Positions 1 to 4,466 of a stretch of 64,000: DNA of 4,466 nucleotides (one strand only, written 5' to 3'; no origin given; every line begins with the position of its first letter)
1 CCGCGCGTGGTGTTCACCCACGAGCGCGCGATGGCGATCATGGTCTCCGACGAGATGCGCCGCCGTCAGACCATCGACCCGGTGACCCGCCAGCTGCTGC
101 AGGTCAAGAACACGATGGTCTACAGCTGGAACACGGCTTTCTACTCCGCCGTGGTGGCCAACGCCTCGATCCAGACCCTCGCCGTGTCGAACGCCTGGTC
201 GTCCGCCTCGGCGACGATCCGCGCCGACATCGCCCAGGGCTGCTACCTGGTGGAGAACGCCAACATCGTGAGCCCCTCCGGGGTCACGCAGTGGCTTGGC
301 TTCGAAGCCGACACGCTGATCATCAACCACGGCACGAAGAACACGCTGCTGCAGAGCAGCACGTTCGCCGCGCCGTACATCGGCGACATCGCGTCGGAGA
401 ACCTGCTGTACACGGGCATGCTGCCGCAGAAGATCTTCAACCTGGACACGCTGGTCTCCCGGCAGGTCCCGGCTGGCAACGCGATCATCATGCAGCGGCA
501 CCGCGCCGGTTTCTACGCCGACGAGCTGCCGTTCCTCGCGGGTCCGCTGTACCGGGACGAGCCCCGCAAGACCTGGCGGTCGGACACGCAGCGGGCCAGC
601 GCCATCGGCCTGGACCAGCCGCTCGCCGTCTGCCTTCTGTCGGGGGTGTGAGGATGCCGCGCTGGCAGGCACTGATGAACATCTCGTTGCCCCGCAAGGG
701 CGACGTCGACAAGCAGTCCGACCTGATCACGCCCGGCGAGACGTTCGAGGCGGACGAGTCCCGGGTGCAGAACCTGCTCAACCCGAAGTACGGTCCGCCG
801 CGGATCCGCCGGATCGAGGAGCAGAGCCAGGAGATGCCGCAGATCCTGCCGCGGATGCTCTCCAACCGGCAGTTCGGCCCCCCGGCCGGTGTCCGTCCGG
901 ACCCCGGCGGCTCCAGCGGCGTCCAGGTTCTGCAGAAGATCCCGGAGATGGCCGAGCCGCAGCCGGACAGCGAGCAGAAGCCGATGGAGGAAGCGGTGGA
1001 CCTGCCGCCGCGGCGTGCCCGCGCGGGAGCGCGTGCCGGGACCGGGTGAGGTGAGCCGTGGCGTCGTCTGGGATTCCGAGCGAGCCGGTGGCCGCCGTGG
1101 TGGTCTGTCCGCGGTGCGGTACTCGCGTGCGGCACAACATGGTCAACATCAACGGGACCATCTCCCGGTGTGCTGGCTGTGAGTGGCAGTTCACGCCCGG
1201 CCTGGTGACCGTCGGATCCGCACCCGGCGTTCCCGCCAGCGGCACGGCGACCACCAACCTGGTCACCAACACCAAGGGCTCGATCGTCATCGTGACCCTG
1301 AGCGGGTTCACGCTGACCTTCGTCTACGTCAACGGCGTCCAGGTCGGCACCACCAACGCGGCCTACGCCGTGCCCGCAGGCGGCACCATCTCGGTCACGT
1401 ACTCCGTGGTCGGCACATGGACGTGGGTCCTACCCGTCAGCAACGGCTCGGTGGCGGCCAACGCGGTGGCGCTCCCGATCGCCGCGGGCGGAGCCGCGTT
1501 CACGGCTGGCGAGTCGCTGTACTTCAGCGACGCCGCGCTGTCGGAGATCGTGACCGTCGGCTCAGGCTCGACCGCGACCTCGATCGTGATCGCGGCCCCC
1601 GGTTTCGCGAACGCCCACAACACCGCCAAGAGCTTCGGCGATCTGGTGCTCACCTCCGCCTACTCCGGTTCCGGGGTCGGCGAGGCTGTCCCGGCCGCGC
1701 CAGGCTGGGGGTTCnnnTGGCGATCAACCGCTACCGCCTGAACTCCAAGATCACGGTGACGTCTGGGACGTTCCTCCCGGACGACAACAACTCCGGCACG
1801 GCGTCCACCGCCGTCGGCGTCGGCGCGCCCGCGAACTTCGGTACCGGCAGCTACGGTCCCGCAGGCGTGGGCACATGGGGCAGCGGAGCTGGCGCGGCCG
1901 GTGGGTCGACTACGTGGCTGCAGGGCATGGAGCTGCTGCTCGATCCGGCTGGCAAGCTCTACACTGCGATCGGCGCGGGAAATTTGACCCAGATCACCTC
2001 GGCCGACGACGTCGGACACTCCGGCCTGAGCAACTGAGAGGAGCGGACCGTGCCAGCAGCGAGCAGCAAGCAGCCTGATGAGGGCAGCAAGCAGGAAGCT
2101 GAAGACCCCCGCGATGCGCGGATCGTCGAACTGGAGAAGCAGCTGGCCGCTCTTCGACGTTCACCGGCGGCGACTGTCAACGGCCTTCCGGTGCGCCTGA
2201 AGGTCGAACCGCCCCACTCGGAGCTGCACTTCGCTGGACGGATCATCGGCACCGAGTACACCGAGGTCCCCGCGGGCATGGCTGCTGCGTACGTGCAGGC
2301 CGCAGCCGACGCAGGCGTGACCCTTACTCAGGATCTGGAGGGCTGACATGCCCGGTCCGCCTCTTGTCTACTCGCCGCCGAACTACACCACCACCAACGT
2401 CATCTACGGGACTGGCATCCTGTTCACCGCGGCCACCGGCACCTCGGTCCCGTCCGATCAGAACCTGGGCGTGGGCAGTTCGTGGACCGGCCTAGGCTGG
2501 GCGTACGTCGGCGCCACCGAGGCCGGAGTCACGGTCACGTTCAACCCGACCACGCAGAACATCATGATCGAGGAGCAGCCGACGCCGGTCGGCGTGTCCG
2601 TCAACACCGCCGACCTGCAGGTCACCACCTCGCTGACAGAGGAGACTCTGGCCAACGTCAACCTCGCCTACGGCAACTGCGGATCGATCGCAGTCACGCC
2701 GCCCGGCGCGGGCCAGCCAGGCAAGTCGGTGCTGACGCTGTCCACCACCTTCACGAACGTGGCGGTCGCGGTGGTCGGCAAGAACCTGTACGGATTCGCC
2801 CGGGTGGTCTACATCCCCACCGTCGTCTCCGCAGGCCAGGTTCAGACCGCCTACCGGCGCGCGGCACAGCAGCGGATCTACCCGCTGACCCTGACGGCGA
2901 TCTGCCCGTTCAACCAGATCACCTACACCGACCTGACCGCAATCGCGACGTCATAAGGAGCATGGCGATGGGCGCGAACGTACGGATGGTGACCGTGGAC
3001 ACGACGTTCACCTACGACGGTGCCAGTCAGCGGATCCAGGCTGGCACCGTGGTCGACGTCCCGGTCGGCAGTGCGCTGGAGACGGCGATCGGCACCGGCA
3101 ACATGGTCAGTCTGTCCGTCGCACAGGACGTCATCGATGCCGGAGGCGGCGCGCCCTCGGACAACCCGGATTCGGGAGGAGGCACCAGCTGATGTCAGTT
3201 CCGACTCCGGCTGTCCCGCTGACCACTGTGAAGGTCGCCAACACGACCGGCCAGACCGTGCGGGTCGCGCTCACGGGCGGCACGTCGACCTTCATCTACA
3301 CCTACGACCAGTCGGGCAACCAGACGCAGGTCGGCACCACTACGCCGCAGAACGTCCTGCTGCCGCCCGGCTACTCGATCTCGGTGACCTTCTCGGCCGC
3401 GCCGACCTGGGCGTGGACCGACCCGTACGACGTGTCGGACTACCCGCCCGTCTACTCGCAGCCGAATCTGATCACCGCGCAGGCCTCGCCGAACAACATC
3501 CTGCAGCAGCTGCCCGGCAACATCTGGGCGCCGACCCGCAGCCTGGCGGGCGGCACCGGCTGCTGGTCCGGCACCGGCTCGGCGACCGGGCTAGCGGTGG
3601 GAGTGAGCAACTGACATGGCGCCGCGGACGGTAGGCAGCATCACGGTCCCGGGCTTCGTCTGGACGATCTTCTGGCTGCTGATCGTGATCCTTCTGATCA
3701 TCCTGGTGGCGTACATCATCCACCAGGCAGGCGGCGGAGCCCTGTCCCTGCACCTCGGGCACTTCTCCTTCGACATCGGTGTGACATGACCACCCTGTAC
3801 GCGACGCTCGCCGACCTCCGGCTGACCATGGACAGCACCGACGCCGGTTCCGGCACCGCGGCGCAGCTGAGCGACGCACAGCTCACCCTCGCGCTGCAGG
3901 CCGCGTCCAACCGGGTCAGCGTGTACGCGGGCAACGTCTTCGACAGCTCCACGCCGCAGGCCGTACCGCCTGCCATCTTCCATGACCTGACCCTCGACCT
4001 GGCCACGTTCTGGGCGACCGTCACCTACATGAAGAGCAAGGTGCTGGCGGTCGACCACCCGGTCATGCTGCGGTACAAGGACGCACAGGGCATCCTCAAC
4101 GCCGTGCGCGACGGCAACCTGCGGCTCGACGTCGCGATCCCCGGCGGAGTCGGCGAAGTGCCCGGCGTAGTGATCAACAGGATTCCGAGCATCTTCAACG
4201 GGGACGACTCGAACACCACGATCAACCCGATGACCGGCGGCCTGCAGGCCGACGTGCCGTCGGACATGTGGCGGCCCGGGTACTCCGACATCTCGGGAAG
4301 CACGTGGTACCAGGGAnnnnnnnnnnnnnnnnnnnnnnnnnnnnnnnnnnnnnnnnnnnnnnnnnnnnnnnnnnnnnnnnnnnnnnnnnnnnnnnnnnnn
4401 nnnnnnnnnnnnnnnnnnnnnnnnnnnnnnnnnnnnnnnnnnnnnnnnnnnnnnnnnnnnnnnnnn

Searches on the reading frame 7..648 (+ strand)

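Call 30: search_protein_families(library=phrogs, proteins=[window:7-648:+], max_evalue=0.0001)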
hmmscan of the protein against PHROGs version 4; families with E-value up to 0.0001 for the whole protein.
window:7-648:+ (214 aa): 1 family
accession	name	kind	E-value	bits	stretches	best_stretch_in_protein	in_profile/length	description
phrog_1650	-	head and packaging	3.4e-46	158.9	1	3-214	96-298/300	major head protein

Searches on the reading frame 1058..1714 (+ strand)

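Call 30: search_protein_families(library=phrogs, proteins=[window:1058-1714:+], max_evalue=0.0001)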
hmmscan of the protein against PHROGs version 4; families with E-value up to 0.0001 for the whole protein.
window:1058-1714:+ (219 aa): 1 family
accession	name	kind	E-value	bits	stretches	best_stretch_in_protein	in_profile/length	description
phrog_11182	-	tail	2.2e-05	24.1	1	54-124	478-545/548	tail spike protein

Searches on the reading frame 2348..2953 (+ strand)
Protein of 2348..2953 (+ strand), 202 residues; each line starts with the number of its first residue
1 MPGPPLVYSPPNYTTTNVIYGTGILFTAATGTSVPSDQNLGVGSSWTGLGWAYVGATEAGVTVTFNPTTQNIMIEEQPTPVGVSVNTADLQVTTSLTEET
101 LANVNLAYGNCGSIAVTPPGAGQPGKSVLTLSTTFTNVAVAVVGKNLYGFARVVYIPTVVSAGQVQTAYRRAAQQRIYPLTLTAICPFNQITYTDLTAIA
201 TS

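Call 30: search_protein_families(library=phrogs, proteins=[window:2348-2953:+], max_evalue=0.0001)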
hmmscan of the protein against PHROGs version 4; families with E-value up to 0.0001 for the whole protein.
window:2348-2953:+ (202 aa): 3 families
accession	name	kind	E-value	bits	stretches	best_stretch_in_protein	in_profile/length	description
phrog_2175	-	other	6e-10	40.1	1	12-189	2-170/188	protein with Ig domain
phrog_21417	-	unknown function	1.8e-07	31.7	1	15-138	9-133/270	-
phrog_476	-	tail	4.3e-05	24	1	43-122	49-132/296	major tail protein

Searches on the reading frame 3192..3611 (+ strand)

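Call 30: search_protein_families(library=phrogs, proteins=[window:3192-3611:+], max_evalue=0.0001)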
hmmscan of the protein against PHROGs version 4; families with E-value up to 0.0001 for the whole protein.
window:3192-3611:+ (140 aa): 2 families
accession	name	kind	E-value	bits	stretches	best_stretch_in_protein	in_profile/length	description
phrog_11182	-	tail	6.3e-08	32.6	1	3-76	477-545/548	tail spike protein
phrog_31370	-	unknown function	1.7e-07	31.4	1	3-77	440-509/510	-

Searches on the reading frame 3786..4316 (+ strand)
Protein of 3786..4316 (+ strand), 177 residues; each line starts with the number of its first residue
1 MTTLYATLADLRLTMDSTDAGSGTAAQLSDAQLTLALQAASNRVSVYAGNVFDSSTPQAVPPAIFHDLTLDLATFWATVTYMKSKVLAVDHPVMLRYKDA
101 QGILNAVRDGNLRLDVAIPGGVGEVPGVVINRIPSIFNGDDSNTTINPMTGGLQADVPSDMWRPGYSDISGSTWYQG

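Call 30: search_protein_families(library=phrogs, proteins=[window:3786-4316:+], max_evalue=0.0001)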
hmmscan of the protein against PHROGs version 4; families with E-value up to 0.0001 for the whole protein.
window:3786-4316:+ (177 aa): 1 family
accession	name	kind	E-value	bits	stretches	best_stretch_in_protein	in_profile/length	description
phrog_195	-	connector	1.7e-10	41.7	1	4-143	164-301/386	head-tail adaptor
